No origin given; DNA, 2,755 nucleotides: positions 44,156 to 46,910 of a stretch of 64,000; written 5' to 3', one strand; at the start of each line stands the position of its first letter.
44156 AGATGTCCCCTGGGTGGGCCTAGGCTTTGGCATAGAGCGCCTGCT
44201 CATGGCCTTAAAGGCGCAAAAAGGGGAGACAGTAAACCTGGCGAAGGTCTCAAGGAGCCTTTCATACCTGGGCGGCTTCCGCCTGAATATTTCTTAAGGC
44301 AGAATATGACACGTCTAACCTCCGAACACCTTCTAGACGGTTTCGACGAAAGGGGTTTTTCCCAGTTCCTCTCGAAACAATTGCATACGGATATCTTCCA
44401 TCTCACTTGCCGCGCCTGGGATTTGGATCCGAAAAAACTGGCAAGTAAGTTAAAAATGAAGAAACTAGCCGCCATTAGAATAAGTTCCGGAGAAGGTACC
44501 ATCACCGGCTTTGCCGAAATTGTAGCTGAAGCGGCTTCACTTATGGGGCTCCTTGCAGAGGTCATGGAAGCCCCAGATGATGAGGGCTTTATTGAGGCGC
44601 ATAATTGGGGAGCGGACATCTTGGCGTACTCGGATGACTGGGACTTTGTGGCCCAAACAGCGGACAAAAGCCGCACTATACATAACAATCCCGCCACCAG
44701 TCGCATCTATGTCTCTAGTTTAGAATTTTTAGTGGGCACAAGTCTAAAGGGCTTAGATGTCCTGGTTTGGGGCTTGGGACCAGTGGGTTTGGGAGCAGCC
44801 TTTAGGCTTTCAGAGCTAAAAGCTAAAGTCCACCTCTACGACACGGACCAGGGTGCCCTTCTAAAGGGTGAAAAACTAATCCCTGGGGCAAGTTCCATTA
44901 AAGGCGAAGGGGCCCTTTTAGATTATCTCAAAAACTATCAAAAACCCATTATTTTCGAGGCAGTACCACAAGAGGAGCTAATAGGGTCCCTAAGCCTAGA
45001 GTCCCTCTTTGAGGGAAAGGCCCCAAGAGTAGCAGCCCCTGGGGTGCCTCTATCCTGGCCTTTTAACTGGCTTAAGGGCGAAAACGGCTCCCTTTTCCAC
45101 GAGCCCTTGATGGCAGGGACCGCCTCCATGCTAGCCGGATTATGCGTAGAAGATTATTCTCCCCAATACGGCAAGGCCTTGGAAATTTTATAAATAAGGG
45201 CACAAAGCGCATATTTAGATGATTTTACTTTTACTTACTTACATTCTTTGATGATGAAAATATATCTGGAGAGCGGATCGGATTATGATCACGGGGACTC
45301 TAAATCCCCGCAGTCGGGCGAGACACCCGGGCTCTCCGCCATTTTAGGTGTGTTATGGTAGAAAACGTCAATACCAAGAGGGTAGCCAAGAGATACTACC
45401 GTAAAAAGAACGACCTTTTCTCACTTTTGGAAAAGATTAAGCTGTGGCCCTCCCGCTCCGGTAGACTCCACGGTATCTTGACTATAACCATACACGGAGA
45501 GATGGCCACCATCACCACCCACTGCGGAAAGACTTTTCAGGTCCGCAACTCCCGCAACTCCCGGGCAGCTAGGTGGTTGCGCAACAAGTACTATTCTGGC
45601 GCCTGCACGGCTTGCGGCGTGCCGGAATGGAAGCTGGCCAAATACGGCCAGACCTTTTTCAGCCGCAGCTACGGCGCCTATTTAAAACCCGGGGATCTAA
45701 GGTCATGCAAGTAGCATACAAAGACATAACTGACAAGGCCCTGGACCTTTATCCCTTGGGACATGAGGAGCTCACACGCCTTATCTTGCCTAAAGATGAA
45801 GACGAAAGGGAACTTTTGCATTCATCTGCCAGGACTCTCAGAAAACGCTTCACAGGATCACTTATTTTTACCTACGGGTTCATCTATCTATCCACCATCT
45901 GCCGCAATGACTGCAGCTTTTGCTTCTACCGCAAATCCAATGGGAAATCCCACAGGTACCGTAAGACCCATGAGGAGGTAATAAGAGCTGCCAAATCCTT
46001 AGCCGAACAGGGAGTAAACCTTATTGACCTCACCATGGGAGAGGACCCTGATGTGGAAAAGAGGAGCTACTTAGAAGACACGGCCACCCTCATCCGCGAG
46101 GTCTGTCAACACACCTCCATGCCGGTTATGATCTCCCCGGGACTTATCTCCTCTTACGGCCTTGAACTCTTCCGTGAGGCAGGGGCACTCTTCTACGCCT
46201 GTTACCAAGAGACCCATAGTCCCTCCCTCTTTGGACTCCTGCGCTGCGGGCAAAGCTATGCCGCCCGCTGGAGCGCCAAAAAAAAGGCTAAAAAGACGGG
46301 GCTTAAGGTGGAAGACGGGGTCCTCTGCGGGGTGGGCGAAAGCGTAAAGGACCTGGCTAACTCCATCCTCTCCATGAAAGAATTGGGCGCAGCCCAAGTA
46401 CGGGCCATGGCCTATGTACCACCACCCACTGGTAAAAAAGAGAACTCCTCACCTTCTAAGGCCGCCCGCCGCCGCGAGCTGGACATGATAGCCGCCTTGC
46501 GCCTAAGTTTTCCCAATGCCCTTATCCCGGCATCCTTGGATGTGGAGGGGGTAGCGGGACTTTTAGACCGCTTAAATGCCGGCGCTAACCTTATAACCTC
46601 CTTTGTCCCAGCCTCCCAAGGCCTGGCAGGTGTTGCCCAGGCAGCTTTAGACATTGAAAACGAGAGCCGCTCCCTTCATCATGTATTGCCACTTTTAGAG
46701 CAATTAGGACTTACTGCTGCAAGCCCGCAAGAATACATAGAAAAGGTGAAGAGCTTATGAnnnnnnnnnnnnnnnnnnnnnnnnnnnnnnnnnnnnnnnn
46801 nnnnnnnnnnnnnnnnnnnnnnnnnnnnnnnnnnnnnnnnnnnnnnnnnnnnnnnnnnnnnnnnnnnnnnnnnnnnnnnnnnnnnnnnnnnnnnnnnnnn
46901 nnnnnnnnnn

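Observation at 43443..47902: Complete bacterial-type pyrrolysine cassette in a non-canonical order: pylSc-pylD-pylT-pylSn-pylB-pylC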

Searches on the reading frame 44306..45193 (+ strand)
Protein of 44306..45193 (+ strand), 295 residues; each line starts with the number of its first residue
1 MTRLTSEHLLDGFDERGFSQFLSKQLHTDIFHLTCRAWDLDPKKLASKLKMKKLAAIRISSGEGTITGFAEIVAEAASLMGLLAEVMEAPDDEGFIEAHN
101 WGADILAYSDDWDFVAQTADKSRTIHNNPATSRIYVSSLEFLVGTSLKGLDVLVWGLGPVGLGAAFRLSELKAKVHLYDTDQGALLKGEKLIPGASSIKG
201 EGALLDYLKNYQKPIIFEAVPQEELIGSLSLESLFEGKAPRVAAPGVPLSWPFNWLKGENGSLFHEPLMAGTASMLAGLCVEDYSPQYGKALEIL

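Call 8: search_protein_families(library=pfam, proteins=[window:44306-45193:+], max_evalue=0.01)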
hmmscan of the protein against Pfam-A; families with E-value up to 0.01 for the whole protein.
window:44306-45193:+ (295 aa): 2 families
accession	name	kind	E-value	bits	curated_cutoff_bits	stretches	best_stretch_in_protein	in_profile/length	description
PF21455.3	PylD_N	-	3.1e-13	50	27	1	43-121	30-108/112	Pyrrolysine biosynthesis protein PylD, N-terminal domain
PF02826.25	2-Hacid_dh_C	-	0.0058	16.5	25.1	0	138-181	25-68/178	D-isomer specific 2-hydroxyacid dehydrogenase, NAD binding domain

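Call 9: search_protein_families(library=ncbifam, proteins=[window:44306-45193:+], max_evalue=0.01)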
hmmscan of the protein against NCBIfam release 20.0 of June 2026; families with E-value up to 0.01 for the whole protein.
window:44306-45193:+ (295 aa): 2 families
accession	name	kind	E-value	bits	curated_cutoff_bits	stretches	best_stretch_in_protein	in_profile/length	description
TIGR03911.1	pyrrolys_PylD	equivalog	4.1e-37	127.8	150.05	1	51-276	48-262/266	3-methylornithyl-N6-L-lysine dehydrogenase PylD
NF004009.0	PRK05476.3-2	equivalog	0.0029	16.5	485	1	127-187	248-309/487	adenosylhomocysteinase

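Call 42: search_solved_structures(query=window:44306-45193:+, show_alignments=1, max_evalue=0.001)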
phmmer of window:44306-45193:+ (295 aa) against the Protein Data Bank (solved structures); distinct sequences matched with E-value up to 0.001: 2.
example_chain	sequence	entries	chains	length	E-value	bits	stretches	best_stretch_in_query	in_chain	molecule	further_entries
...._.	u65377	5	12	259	9.7e-15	57.8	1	51-277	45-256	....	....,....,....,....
4q39_A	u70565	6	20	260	9.9e-15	57.8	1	51-277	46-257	PYLD, pyrrolysine synthase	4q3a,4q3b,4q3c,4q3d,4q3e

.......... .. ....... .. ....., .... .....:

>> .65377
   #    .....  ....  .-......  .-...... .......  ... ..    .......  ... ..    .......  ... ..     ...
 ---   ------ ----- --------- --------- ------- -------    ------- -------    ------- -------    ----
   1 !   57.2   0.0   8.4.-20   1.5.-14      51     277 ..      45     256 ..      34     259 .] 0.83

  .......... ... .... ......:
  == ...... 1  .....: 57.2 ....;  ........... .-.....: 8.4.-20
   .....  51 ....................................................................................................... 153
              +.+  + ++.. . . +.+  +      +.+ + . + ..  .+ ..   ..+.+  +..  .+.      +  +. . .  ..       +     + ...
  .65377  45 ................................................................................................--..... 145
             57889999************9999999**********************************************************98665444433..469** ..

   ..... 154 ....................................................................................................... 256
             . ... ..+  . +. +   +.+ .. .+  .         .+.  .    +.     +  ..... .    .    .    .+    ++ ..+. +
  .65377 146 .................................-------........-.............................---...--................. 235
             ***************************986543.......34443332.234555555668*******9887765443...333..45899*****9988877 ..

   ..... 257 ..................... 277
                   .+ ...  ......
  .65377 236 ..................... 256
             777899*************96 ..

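Call 46: find_homologous_proteins(query=window:44306-45193:+, max_evalue=0.00001)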
Query window:44306-45193:+ (295 aa): 44 proteins with E <= 0.00001 among 3459 candidates.
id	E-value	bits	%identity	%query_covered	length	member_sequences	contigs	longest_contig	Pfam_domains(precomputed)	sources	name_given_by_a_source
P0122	2.6e-193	659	100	100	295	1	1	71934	PF21455.4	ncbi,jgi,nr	ncbi:MAG: hypothetical protein LBE38_09925 [Deltaproteobacteria bacterium]|jgi:hypothetical protein|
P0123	3.0e-86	307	55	99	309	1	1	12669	PF21455.4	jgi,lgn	jgi:hypothetical protein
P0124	1.5e-83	299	51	99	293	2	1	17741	PF21455.4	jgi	jgi:pyrrolysine biosynthesis protein PylD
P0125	4.3e-69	251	50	96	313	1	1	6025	PF21455.4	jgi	jgi:hypothetical protein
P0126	1.6e-66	243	53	81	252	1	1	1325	PF21455.4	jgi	jgi:pyrrolysine biosynthesis protein PylD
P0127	4.2e-64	235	54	73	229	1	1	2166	PF21455.4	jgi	jgi:D-arabinose 1-dehydrogenase-like Zn-dependent alcohol dehydrogenase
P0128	6.2e-63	231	46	99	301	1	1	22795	PF21455.4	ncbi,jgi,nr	ncbi:MAG: hypothetical protein LBE27_05820 [Deltaproteobacteria bacterium]|jgi:pyrrolysine biosynthe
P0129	1.5e-61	226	45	95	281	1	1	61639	PF21455.4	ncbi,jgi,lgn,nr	ncbi:MAG: hypothetical protein LBR80_02900 [Deltaproteobacteria bacterium]|jgi:pyrrolysine biosynthe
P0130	6.0e-60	221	43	95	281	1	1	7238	PF21455.4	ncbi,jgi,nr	ncbi:MAG: hypothetical protein LBQ79_00800 [Deltaproteobacteria bacterium]|jgi:pyrrolysine biosynthe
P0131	5.9e-59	218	47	85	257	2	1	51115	PF21455.4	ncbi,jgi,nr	ncbi:MAG: hypothetical protein LBE38_02250 [Deltaproteobacteria bacterium]|jgi:pyrrolysine biosynthe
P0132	3.7e-51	192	43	95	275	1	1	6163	PF21455.4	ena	-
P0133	5.5e-51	192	42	95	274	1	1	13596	PF21455.4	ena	-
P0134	2.3e-50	190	43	95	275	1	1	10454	PF21455.4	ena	-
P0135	6.9e-49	185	41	95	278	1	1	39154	PF21455.4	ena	-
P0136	1.0e-45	174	41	95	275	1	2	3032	PF02826.26,PF21455.4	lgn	-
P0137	9.4e-45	171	40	92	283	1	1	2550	PF21455.4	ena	-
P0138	5.8e-44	169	41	92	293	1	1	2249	PF21455.4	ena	-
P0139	6.5e-44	168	40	94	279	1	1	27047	PF21455.4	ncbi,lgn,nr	ncbi:3-methylornithyl-N6-L-lysine dehydrogenase PylD [Deltaproteobacteria bacterium]|nr:3-methylorni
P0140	1.3e-43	168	40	95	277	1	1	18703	PF21455.4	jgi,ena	-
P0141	8.4e-42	162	39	95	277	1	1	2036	PF21455.4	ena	-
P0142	4.0e-41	159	41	94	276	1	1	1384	PF21455.4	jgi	jgi:pyrrolysine biosynthesis protein PylD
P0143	5.5e-41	159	38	92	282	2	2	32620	PF21455.4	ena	-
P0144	5.6e-39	152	39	92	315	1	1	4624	PF21455.4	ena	-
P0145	1.7e-37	147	39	92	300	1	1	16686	PF21455.4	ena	-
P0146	5.1e-37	146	38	92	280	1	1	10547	PF21455.4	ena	-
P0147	8.8e-37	145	39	92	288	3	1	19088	PF21455.4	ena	-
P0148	1.8e-35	141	38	88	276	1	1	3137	PF21455.4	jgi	jgi:pyrrolysine biosynthesis protein PylD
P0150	2.1e-28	118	41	72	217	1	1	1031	PF21455.4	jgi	jgi:threonine dehydrogenase-like Zn-dependent dehydrogenase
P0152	1.8e-23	101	32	93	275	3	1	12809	PF02826.26,PF01262.28,PF21455.4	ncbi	-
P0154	7.4e-22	96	34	96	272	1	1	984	PF21455.4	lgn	-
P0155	1.9e-18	85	34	94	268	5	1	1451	PF21455.4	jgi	jgi:pyrrolysine biosynthesis protein PylD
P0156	1.2e-17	82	32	94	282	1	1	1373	PF21455.4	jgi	jgi:pyrrolysine biosynthesis protein PylD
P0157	5.9e-15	73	29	95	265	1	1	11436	PF21455.4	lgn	-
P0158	1.1e-14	73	31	93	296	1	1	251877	PF13241.13,PF21455.4,PF01488.27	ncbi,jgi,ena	jgi:pyrrolysine biosynthesis protein PylD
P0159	2.7e-14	71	32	94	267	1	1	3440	PF21455.4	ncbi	-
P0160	7.9e-14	70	30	93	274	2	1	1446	PF02826.26,PF21455.4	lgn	-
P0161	1.8e-13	69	33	56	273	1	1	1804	PF00670.28,PF02826.26,PF21455.4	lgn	-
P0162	4.0e-13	67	30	93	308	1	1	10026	PF02826.26,PF21455.4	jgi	jgi:pyrrolysine biosynthesis protein PylD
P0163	8.8e-13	66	29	93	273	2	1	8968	PF02826.26,PF21455.4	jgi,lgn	jgi:3-methylornithyl-N6-L-lysine dehydrogenase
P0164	6.7e-11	60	29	93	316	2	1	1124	PF21455.4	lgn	-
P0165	1.2e-10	59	33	62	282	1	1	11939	PF02826.26,PF21455.4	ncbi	ncbi:MAG: 3-methylornithyl-N6-L-lysine dehydrogenase PylD [Thermoleophilia bacterium]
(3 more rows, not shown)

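Call 47: find_encoding_contigs(protein=P0131, flank=10000, max_places=3)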
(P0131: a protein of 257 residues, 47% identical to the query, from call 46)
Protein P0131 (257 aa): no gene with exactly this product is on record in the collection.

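Call 48: find_encoding_contigs(protein=P0122, flank=10000, max_places=3)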
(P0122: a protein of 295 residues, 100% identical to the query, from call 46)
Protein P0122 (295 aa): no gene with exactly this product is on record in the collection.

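Call 53: find_related_loci(query=A3, collection=metagenome_contigs, flank=10000)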
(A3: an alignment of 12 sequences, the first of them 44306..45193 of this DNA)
Query A3 (295 aa) in metagenome_contigs; peptide patterns used: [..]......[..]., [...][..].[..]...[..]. (x = any residue, [..] = any of these).
208 stretches matched a pattern; 10 encode a relative of the query (tblastn E <= 1e-3); 10 distinct loci.
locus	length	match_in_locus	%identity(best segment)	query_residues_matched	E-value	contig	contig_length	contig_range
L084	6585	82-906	40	1-277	3e-51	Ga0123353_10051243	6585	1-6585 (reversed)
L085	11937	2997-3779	39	12-280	2e-49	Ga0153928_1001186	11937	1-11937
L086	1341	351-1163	41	1-272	4e-51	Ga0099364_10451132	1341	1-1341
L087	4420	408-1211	38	1-272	1e-46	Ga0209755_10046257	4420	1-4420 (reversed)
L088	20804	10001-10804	38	1-272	5e-43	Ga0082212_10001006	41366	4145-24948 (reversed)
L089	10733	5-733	39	28-272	6e-42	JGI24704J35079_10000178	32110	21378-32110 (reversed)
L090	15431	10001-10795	39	1-272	3e-42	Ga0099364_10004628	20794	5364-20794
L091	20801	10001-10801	39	1-272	4e-41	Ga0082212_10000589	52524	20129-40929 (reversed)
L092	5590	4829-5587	38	1-257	3e-40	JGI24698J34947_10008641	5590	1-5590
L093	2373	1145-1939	40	1-271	1e-38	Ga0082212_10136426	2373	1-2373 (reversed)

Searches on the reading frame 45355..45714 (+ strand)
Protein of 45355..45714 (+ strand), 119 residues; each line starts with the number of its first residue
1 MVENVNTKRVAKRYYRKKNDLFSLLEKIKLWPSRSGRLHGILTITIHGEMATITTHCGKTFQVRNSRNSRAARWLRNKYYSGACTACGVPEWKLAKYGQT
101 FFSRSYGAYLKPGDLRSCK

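Call 8: search_protein_families(library=pfam, proteins=[window:45355-45714:+], max_evalue=0.01)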
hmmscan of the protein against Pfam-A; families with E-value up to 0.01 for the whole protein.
window:45355-45714:+ (119 aa): 1 family
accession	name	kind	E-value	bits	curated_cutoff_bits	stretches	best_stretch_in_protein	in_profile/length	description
PF13408.12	Zn_ribbon_recom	-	0.0075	17.1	25.3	1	56-95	10-50/58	Recombinase zinc beta ribbon domain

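Call 9: search_protein_families(library=ncbifam, proteins=[window:45355-45714:+], max_evalue=0.01)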
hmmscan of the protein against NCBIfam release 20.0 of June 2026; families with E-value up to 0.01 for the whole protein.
window:45355-45714:+ (119 aa): 2 families
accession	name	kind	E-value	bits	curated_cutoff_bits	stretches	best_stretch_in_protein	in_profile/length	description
TIGR03912.1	PylS_Nterm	equivalog_domain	1.4e-35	121.4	51.15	1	17-103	1-87/89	pyrrolysine--tRNA(Pyl) ligase small subunit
NF007083.1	PRK09537.1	equivalog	1.3e-19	70.6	550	1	18-102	3-87/425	pyrrolysine--tRNA(Pyl) ligase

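Call 43: search_solved_structures(query=window:45355-45714:+, show_alignments=2, max_evalue=0.001)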
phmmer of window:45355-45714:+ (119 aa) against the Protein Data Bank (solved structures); distinct sequences matched with E-value up to 0.001: 2.
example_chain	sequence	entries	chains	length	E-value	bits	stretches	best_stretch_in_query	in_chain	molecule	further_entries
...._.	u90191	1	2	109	7.5e-09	38.9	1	14-97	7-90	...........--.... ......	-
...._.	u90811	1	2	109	5.8e-08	36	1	17-97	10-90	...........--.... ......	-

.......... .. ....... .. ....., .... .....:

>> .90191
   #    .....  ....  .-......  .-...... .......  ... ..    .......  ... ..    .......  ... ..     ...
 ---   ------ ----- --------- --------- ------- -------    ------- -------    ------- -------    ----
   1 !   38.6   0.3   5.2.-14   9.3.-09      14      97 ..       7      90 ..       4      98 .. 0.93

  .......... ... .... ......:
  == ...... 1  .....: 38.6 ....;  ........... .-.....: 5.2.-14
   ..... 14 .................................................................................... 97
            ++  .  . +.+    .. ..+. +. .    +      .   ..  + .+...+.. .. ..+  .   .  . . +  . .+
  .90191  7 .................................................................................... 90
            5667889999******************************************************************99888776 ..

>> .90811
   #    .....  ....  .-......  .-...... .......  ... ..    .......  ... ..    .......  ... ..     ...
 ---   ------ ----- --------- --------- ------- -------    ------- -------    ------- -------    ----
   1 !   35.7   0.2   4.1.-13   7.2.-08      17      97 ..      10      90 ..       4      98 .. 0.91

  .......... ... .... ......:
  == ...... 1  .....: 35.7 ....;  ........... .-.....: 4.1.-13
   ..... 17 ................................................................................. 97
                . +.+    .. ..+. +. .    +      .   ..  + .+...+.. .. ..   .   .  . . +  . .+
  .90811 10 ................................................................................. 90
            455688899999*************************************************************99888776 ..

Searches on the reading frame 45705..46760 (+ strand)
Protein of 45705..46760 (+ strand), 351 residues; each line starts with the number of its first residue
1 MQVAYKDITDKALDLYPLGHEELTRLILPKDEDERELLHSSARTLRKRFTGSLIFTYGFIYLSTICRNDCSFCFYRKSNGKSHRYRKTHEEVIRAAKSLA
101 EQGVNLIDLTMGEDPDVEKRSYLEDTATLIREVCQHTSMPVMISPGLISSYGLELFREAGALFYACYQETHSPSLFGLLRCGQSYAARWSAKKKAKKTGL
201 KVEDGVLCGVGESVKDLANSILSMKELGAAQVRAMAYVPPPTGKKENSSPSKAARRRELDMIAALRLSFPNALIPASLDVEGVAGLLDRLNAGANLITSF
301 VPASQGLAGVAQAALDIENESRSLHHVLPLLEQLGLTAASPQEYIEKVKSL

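Call 8: search_protein_families(library=pfam, proteins=[window:45705-46760:+], max_evalue=0.01)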
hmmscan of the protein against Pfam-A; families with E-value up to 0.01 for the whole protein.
window:45705-46760:+ (351 aa): 1 family
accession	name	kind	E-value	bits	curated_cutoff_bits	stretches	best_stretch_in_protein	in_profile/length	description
PF04055.27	Radical_SAM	-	2.9e-12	47.5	29.5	1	61-220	2-162/166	Radical SAM superfamily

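Call 9: search_protein_families(library=ncbifam, proteins=[window:45705-46760:+], max_evalue=0.01)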
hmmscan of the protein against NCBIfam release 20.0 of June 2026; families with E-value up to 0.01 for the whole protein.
window:45705-46760:+ (351 aa): 31 families (the best 25 are shown)
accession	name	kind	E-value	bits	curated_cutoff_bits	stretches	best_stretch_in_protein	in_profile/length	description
TIGR03910.1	pyrrolys_PylB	equivalog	6.8e-116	386.9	348.2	1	5-345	5-344/347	methylornithine synthase PylB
TIGR03956.1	rSAM_HydE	equivalog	1.6e-27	96.7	254.6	1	18-297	11-289/340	[FeFe] hydrogenase H-cluster radical SAM maturase HydE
TIGR00433.2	bioB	equivalog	5.5e-21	75.1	225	1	21-275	6-257/307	biotin synthase BioB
TIGR02351.2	thiH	equivalog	5.7e-21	75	380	1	10-275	27-294/364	2-iminoacetate synthase ThiH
TIGR03955.1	rSAM_HydG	equivalog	9.8e-17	60.5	312.15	1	6-229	35-264/470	[FeFe] hydrogenase H-cluster radical SAM maturase HydG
TIGR03957.1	rSAM_HmdB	equivalog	2.2e-14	53.4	320.9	1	32-337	16-314/317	5,10-methenyltetrahydromethanopterin hydrogenase cofactor biosynthesis protein HmdB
NF006308.0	PRK08508.1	equivalog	5.1e-12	45.6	377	1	63-242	14-193/279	biotin synthase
NF005609.0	PRK07360.1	equivalog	7.9e-12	44.6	426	1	5-126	8-131/374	7,8-didemethyl-8-hydroxy-5-deazariboflavin synthase subunit CofH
TIGR03699.1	menaquin_MqnC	equivalog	1.6e-11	43.6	428.1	1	34-134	16-118/342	cyclic dehypoxanthinyl futalosine synthase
NF004884.0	PRK06245.1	equivalog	5.2e-11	42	209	1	59-124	18-81/340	7,8-didemethyl-8-hydroxy-5-deazariboflavin synthase subunit CofG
TIGR03550.1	F420_cofG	equivalog_domain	7.8e-11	41.7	213.35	1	59-227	7-190/322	7,8-didemethyl-8-hydroxy-5-deazariboflavin synthase CofG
NF053743.1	LipS2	equivalog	1.1e-09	38.2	270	1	58-263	25-228/292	LipS2 family lipoyl synthase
TIGR03551.1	F420_cofH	equivalog_domain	2e-09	36.8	374.1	1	31-139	12-125/345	5-amino-6-(D-ribitylamino)uracil--L-tyrosine 4-hydroxyphenyl transferase CofH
TIGR00423.1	TIGR00423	subfamily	3e-09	36.6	260.25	1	61-132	10-80/310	CofH family radical SAM protein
NF006687.0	PRK09234.1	equivalog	1.5e-08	33.3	1018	1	10-227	23-263/849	bifunctional FO biosynthesis protein CofGH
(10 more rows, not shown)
